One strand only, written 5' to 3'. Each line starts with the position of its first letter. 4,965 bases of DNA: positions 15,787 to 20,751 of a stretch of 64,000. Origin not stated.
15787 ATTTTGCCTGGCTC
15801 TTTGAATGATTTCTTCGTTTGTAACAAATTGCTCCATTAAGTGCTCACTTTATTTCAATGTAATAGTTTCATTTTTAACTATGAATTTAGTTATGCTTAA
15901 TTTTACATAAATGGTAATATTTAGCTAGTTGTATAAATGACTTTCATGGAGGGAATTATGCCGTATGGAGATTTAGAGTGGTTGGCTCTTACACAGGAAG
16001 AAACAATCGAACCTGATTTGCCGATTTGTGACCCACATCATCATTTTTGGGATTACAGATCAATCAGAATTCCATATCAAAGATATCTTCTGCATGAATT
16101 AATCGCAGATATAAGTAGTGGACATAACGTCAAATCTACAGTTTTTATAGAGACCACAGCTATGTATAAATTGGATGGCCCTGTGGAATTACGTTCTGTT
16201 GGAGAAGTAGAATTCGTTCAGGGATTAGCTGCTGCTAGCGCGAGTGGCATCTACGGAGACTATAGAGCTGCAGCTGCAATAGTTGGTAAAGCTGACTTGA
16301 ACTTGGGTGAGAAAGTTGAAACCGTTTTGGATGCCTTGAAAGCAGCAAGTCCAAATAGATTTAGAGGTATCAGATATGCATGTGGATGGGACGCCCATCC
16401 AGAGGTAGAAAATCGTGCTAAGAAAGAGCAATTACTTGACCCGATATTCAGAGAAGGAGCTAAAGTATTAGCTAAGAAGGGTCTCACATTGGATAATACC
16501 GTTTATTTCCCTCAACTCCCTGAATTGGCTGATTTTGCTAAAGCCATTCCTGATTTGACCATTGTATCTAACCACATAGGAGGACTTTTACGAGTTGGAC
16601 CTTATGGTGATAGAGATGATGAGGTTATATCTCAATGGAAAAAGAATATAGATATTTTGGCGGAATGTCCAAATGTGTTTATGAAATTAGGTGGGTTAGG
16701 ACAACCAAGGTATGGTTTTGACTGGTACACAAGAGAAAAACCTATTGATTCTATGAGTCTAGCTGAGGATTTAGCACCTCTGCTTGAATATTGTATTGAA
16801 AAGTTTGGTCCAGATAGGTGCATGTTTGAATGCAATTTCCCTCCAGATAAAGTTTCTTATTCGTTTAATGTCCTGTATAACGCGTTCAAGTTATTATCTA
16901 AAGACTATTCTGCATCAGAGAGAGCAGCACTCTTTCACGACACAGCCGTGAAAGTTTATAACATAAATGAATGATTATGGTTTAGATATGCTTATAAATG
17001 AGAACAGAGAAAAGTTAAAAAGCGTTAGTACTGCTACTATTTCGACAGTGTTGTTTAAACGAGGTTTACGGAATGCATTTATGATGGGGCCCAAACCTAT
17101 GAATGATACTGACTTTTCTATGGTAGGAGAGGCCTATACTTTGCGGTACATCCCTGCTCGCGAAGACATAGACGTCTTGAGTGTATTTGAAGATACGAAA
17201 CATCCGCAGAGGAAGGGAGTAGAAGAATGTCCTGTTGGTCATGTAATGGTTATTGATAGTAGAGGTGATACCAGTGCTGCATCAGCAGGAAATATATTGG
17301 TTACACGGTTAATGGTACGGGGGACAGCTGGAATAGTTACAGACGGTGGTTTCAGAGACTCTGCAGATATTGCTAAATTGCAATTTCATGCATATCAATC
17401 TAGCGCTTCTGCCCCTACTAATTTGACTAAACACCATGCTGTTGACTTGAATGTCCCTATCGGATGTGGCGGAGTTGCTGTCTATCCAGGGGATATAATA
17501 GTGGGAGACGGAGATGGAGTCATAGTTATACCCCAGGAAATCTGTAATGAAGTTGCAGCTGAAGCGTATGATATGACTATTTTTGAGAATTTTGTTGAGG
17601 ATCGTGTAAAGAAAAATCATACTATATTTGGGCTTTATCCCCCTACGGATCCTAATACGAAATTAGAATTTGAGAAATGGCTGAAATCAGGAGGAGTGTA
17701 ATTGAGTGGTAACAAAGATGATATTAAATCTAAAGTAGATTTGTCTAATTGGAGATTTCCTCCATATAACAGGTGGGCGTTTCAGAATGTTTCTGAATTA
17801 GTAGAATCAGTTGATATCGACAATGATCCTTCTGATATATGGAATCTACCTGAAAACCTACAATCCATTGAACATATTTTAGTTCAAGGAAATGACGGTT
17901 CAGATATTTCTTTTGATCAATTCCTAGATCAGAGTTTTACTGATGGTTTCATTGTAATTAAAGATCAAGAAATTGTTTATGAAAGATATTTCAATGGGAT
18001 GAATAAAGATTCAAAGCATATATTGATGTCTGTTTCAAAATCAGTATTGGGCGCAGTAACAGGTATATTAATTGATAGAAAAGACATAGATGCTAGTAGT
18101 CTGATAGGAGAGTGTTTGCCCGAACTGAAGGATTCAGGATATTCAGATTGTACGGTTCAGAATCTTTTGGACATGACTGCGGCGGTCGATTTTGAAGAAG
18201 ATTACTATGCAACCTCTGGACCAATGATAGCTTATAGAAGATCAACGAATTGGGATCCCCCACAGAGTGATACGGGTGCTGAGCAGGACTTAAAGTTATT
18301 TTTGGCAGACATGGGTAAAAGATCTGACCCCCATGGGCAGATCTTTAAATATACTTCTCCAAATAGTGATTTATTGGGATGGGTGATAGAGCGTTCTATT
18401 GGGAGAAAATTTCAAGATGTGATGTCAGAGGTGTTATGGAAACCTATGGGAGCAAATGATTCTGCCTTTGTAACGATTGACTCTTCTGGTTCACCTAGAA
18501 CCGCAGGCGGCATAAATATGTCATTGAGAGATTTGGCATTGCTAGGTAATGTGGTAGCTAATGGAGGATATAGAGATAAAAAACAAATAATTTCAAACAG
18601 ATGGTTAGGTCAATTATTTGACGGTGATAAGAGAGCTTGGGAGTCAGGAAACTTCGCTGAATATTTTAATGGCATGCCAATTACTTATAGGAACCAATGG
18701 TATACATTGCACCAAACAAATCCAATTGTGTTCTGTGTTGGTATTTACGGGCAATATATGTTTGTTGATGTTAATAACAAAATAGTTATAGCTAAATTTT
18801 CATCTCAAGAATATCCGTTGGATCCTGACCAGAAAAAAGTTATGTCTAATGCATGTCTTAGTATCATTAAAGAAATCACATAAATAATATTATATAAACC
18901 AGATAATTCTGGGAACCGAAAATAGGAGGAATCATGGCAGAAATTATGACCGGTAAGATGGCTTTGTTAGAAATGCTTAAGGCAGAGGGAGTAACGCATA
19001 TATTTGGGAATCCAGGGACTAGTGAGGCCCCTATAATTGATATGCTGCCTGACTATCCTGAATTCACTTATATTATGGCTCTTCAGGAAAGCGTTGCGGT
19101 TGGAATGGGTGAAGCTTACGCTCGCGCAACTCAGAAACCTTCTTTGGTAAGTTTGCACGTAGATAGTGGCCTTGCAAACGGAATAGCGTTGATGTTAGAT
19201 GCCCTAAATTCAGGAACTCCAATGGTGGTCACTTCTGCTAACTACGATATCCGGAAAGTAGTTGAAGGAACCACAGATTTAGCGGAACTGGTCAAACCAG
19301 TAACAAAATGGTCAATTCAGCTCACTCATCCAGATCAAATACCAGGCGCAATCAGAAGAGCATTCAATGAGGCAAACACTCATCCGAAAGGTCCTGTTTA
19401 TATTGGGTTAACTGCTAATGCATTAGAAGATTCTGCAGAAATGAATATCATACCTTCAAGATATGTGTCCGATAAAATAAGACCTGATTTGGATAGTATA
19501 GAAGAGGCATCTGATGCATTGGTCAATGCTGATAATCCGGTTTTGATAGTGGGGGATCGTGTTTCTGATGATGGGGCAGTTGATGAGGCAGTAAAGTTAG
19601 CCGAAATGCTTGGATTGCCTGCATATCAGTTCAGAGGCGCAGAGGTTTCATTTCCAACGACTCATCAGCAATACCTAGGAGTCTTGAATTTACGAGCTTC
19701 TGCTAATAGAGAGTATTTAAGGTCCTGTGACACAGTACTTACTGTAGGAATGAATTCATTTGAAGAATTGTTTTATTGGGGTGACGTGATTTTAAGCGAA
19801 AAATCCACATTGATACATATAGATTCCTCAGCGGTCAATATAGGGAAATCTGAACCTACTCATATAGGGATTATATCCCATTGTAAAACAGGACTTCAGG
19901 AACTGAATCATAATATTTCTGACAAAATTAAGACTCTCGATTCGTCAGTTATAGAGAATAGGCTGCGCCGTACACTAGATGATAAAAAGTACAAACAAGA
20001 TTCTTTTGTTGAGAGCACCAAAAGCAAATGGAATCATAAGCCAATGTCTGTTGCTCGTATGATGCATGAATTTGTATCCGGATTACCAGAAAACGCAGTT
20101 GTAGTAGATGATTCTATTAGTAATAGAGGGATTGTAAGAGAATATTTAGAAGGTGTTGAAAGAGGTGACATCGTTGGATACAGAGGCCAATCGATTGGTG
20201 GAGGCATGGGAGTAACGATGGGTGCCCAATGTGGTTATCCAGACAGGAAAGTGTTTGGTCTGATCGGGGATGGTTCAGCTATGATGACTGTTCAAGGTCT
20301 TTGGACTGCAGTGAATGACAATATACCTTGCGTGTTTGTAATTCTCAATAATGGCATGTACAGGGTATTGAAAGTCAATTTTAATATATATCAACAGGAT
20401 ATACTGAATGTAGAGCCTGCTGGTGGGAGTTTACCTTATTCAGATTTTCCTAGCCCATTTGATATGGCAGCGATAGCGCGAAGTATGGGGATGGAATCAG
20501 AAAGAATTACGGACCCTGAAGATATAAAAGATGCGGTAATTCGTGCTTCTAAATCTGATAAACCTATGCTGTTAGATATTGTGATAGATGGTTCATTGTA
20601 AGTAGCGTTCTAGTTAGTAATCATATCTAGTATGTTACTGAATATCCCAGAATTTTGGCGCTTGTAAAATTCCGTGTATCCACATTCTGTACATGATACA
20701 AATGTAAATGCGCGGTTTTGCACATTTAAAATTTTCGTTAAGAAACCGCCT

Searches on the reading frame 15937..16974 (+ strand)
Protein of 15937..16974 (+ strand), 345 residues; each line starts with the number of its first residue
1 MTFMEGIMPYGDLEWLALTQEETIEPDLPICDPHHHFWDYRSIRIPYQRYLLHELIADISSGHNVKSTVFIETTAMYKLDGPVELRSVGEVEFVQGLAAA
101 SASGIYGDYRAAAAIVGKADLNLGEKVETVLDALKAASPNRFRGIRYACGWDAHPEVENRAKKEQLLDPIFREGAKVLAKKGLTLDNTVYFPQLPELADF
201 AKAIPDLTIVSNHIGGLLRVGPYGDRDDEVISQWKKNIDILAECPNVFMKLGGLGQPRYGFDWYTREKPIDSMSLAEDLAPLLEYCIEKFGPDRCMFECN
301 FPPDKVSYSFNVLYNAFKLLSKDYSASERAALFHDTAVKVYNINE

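Call 32: search_protein_families(library=pfam, proteins=[window:15937-16974:+], max_evalue=0.00001)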
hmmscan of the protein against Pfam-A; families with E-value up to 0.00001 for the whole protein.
window:15937-16974:+ (345 aa): 1 family
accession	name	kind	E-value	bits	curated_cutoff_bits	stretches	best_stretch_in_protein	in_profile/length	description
PF04909.20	Amidohydro_2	-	2.3e-26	93.7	26.4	1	31-342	1-288/289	Amidohydrolase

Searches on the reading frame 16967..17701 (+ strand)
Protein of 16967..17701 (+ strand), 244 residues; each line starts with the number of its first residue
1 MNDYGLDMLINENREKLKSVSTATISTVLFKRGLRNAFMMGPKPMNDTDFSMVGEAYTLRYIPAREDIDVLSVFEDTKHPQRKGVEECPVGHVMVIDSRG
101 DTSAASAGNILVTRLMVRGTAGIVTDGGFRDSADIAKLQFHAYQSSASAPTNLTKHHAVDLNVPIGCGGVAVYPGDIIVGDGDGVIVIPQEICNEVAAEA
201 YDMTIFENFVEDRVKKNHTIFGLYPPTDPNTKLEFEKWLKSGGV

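Call 32: search_protein_families(library=pfam, proteins=[window:16967-17701:+], max_evalue=0.00001)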
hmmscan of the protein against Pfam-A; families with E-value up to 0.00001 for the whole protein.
window:16967-17701:+ (244 aa): 1 family
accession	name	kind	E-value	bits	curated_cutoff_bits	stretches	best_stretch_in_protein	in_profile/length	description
PF03737.21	RraA-like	-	6.8e-32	111.2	24.5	1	22-187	1-152/152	Aldolase/RraA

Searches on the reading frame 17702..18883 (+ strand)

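Call 32: search_protein_families(library=pfam, proteins=[window:17702-18883:+], max_evalue=0.00001)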
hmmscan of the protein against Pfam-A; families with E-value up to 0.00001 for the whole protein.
window:17702-18883:+ (393 aa): 1 family
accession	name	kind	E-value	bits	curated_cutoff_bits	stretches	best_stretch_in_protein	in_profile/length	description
PF00144.29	Beta-lactamase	-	5.4e-30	105.1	27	1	82-378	18-319/329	Beta-lactamase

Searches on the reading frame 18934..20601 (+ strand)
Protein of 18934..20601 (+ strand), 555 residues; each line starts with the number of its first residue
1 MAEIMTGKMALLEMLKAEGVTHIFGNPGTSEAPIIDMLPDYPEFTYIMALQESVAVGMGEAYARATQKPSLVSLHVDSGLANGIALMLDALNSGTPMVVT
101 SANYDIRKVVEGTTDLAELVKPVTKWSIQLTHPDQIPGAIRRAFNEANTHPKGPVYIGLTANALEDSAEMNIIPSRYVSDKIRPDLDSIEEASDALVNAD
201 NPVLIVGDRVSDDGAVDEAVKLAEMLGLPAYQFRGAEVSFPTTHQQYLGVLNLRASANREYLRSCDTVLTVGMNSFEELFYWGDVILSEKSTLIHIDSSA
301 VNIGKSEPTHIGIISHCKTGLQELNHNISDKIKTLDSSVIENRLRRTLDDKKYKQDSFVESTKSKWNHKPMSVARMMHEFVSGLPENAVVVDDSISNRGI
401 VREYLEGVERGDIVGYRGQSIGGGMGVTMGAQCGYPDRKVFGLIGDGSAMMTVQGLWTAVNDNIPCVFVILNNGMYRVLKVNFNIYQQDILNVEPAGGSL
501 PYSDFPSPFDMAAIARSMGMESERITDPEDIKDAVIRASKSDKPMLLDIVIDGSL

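Call 32: search_protein_families(library=pfam, proteins=[window:18934-20601:+], max_evalue=0.00001)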
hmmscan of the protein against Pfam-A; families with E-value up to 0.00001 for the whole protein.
window:18934-20601:+ (555 aa): 3 families
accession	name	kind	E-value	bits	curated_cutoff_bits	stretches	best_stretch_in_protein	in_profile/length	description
PF02776.23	TPP_enzyme_N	-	3.8e-26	91.6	26.8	1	5-112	1-108/119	Thiamine pyrophosphate enzyme, N-terminal TPP binding domain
PF02775.26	TPP_enzyme_C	-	5.5e-26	91.6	21.9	1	420-549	29-151/151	Thiamine pyrophosphate enzyme, C-terminal TPP binding domain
PF00205.28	TPP_enzyme_M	-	6e-24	84.7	30.4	1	189-324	1-137/137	Thiamine pyrophosphate enzyme, central domain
